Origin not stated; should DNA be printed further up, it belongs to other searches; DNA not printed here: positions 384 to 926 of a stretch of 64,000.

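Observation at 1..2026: Translationally coupled acyl-adenylate ligase / dedicated ACP / Kbl-like 2-oxoamine synthase module (sphingolipid-like amino-lipid synthesis?)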

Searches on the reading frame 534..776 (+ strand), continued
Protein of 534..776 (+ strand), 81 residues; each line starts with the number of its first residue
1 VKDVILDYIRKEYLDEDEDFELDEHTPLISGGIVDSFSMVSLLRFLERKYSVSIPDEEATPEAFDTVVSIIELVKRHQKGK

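Call 38: search_solved_structures(query=L022:7077-8072:+, max_evalue=1e-10)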
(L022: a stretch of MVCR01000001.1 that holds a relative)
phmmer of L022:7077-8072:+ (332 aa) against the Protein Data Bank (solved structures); distinct sequences matched with E-value up to 1e-10: 29.
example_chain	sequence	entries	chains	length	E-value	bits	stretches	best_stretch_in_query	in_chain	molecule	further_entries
7cgv_A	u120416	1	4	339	1.9e-137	461.1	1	4-319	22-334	Artificial L-threonine 3-dehydrogenase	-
5z75_A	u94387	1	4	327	5.7e-131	439.9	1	9-318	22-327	Artificial L-threonine 3-dehydrogenase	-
5z76_A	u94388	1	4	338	4.6e-128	430.3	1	5-321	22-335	Artificial L-threonine 3-dehydrogenase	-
7epr_A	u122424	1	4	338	1.7e-117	395.6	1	5-320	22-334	L-threonine 3-dehydrogenase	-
2yy7_A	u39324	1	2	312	5e-115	387.5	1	10-318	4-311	L-threonine dehydrogenase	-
6jyg_A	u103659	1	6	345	4.5e-110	371.2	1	7-325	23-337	L-threonine 3-dehydrogenase, putative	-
5y1d_A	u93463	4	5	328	1.3e-109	369.7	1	5-320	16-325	NAD dependent epimerase/dehydratase family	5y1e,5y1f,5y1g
7ol1_A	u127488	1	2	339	3.6e-107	361.7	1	8-320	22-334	L-threonine 3-dehydrogenase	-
7eps_A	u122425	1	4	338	3.7e-107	361.6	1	6-320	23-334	L-threonine 3-dehydrogenase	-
3wmw_A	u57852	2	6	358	7.7e-105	354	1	6-321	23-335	NAD dependent epimerase/dehydratase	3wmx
3a1n_A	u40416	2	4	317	4.4e-94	318.6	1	11-318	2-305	NDP-sugar epimerase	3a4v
3a9w_A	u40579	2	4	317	1.6e-93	316.8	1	11-318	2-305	NDP-sugar epimerase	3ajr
4yrb_A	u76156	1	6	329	4.4e-90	305.5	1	9-315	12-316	L-threonine 3-dehydrogenase, mitochondrial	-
4yr9_A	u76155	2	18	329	1.2e-89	304.1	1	9-315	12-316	L-threonine 3-dehydrogenase, mitochondrial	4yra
8gil_A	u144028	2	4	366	8.9e-76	258.5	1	4-322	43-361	L-threonine 3-dehydrogenase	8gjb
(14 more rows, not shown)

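Call 44: predict_structure(alignment_id=A1)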
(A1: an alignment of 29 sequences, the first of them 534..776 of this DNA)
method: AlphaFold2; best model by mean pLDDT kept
length: 81 residues; sequences in the alignment: 29
mean_pLDDT: 92.0   pTM: 0.81
mean pLDDT of the five models: 92.0, 88.5, 88.0, 86.8, 85.0
residues with pLDDT >= 90: 68; 70-90: 9; 50-70: 4; < 50: 0
segments of 3 or more residues with pLDDT < 50: none
pLDDT, mean of each block of 10 residues (from residue 1): 95 82 94 91 96 95 97 90 50
secondary structure, 60 per line:
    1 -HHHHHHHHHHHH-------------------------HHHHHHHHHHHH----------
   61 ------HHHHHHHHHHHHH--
elements in order: H2-13 H39-50 H67-79
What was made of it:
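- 534..779 (+): Dedicated 81-aa carrier protein, with the predicted phosphopantetheine site at Ser36 in the invariant motif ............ The AlphaFold model has pLDDT 92, with a helix starting just after Ser36 (call 44).
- On Phosphopantetheine-carrying acyl/peptidyl carrier protein: The AlphaFold model has pLDDT 92 with helices 2-13, 39-50 and 67-79 (call 44).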

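Call 47: fold_search(model_id=the predicted structure, library=pdb)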
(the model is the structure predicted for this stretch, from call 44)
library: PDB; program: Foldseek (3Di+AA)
matches with E <= 10: 192; with E <= 0.001: 5
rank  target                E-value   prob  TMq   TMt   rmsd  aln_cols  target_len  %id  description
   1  7thn_E                1.2e-04  1.00  0.82  0.84   1.9        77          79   36  Crystal structure of PigI trapped with PigG using a proline adenosine vinylsulfonamide inhibitor (released 2022-11-30)
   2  5gxv                  1.5e-04  1.00  0.87  0.17   1.7        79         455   34  Crystal structure of PigG (released 2017-07-19)
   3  7thq_C                2.4e-04  1.00  0.83  0.87   1.7        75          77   37  Crystal structure of PltF trapped with PigG using a proline adenosine vinylsulfonamide inhibitor (released 2022-11-30)
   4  5gxt                  2.8e-04  1.00  0.86  0.17   1.7        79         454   34  Crystal structure of PigG (released 2017-07-19)
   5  6cxt_A                7.6e-04  1.00  0.74  0.83   1.8        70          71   38  Crystal structure of FAD-dependent dehydrogenase (released 2019-01-16)
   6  6bug_A                1.1e-03  1.00  0.68  0.69   3.8        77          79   22  Crystal structure of a membrane protein, crystal form I (released 2018-10-10)
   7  5jdx_MODEL_1_A        1.3e-03  1.00  0.72  0.66   2.7        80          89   35  PigG holo (released 2017-08-23)
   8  6cy8_A                2.3e-03  1.00  0.64  0.80   2.3        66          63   41  Crystal structure of FAD-dependent dehydrogenase (released 2019-01-16)
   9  2n5h_MODEL_1_A        3.4e-03  1.00  0.82  0.75   2.1        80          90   29  PltL-holo (released 2015-09-16)
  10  7r49_E                4.1e-03  1.00  0.75  0.75   2.7        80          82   25  Crystal structure of the L. plantarum acyl carrier protein synthase (AcpS)in complex with D-alanyl carrier protein (Dl (released 2022-08-03)
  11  6n3p_K                4.7e-03  1.00  0.73  0.76   2.7        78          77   27  Crosslinked AcpP=FabZ complex from E. coli Type II FAS (released 2019-03-13)
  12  4h2u_D                6.4e-03  1.00  0.69  0.71   2.3        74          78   23  Crystal structure of Bradyrhizobium japonicum glycine:[carrier protein] ligase complexed with cognate carrier protein  (released 2013-03-06)
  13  6o6e_E                7.3e-03  1.00  0.74  0.80   1.8        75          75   31  Crystal structure of PltF trapped with PltL using a proline adenosine vinylsulfonamide inhibitor (released 2020-04-08)
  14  3gzl                  7.3e-03  1.00  0.76  0.76   2.2        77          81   26  Crystal Structure of holo PfACP Disulfide-Linked Dimer (released 2009-04-21)
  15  2qnw                  7.7e-03  1.00  0.73  0.73   2.3        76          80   24  Toxoplasma gondii apicoplast-targeted acyl carrier protein (released 2007-07-31)
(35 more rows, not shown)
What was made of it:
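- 534..779 (+): Foldseek's best matches are PigG, PltL and DltC carrier proteins (TM 0.82-0.87, call 47).
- On Phosphopantetheine-carrying acyl/peptidyl carrier protein: Foldseek gives TM 0.82-0.87 to PigG and PltL (call 47).
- The fold and nearest structures are stand-alone carrier proteins that adenylating enzymes load (calls 44, 47).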

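Call 53: search_protein_families(library=ncbifam, proteins=[L057:7125-8180:+, L057:5793-6947:+, L041:6876-7844:+, L057:12929-13210:+], max_evalue=1e-8)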
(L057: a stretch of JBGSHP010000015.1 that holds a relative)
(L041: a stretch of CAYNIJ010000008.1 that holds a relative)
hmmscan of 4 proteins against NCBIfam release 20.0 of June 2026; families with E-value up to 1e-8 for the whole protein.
L057:7125-8180:+ (352 aa): 21 families
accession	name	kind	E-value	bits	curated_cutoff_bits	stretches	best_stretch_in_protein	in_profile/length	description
TIGR00692.1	tdh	equivalog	2.7e-119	398.2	458.35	1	8-346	2-338/340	L-threonine 3-dehydrogenase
NF003808.0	PRK05396.1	equivalog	1.5e-114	382.5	380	1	5-347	1-339/341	L-threonine 3-dehydrogenase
NF041097.1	keto_inos_dh_IolM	equivalog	1.3e-55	188.7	450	1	15-338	38-381/389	scyllo-inosose 3-dehydrogenase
NF007489.0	PRK10083.1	equivalog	8.6e-43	146.6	376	1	19-347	14-336/339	Zn-dependent oxidoreductase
NF007375.0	PRK09880.1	equivalog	1.1e-42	146.1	469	1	30-346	28-341/344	L-idonate 5-dehydrogenase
NF010344.0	PRK13771.1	subfamily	2.6e-35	122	349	1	5-345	1-330/334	putative alcohol dehydrogenase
NF006940.0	PRK09422.1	equivalog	1e-32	113.4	344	1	19-290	14-282/338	alcohol dehydrogenase AdhP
TIGR03201.1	dearomat_had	equivalog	1e-31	110.3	338.65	1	18-334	12-336/349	6-hydroxycyclohex-1-ene-1-carbonyl-CoA dehydrogenase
TIGR03451.1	mycoS_dep_FDH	equivalog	2.6e-31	108.7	512.9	1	11-340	8-352/358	S-(hydroxymethyl)mycothiol dehydrogenase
NF041172.1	AcrlCoa_red_Thmprot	equivalog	7.7e-28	97.4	500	1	9-346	5-332/334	acryloyl-CoA reductase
TIGR02818.1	adh_III_F_hyde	equivalog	1.2e-27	97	543.95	2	6-113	3-107/368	S-(hydroxymethyl)glutathione dehydrogenase/class III alcohol dehydrogenase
NF007642.0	PRK10309.1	equivalog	1e-25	90.7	550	1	18-348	13-346/347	galactitol-1-phosphate 5-dehydrogenase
TIGR03989.1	Rxyl_3153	subfamily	3.7e-25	89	440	1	7-111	4-105/370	NDMA-dependent alcohol dehydrogenase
TIGR03366.1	HpnZ_proposed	hypoth_equivalog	2.3e-24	86.1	328.1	1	27-276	3-264/315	putative phosphonate catabolism associated alcohol dehydrogenase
NF047908.1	AldhRedAhr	equivalog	3.2e-20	72.3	470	1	22-284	21-276/335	NADPH-dependent aldehyde reductase Ahr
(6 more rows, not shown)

L057:5793-6947:+ (385 aa): 11 families
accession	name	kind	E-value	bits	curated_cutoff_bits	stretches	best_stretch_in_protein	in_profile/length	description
TIGR02483.1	PFK_mixed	subfamily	6e-134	446.2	430.55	1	6-337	1-324/325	phosphofructokinase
NF010674.0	PRK14071.1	equivalog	9.3e-124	413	544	1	2-362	2-359/360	ATP-dependent 6-phosphofructokinase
NF002872.1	PRK03202.1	subfamily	1.2e-118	395.8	253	1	5-355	1-319/323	ATP-dependent 6-phosphofructokinase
TIGR02482.1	PFKA_ATP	equivalog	3.6e-87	292.2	371.35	1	6-337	1-300/301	6-phosphofructokinase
TIGR02478.1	6PF1K_euk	equivalog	5.1e-65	220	708.4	2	129-346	138-345/744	6-phosphofructokinase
NF005301.0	PRK06830.1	equivalog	4.4e-51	173.8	400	1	4-354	81-432/445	ATP-dependent 6-phosphofructokinase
NF041103.1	PFKA_PPi_Ttgales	equivalog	4.3e-49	167.6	550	1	7-339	1-348/407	diphosphate--fructose-6-phosphate 1-phosphotransferase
NF010675.0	PRK14072.1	subfamily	2.2e-39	135.4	273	1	11-345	10-363/416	diphosphate--fructose-6-phosphate 1-phosphotransferase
NF005482.0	PRK07085.1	subfamily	9.4e-28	97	446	1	4-238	73-314/558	diphosphate--fructose-6-phosphate 1-phosphotransferase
TIGR02477.1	PFKA_PPi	equivalog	3.1e-26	92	587.95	1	4-238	67-308/539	diphosphate--fructose-6-phosphate 1-phosphotransferase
NF005121.0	PRK06555.1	equivalog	3e-19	69.1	395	1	5-195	4-206/404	pyrophosphate--fructose-6-phosphate 1-phosphotransferase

L041:6876-7844:+ (323 aa): 6 families
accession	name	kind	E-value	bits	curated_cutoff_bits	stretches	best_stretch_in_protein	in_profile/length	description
NF043036.1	ErythonDh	equivalog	1.1e-33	116.8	325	1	3-304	2-313/321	D-erythronate dehydrogenase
TIGR02197.1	heptose_epim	equivalog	8.2e-14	51.5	274.6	1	5-148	2-144/316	ADP-glyceromanno-heptose 6-epimerase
TIGR01179.1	galE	equivalog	4.2e-13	48.8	262.3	1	3-152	1-155/332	UDP-glucose 4-epimerase GalE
TIGR01181.1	dTDP_gluc_dehyt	equivalog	3.7e-12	46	365.1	1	3-302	1-302/321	dTDP-glucose 4,6-dehydratase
NF041293.1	G6PDh_Azf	equivalog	5.5e-12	45.6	400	1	3-169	4-179/252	NAD-dependent glucose-6-phosphate dehydrogenase Azf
TIGR01214.1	rmlD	equivalog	5e-10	38.9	224.05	1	3-160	1-142/285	dTDP-4-dehydrorhamnose reductase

L057:12929-13210:+ (94 aa): 0 families
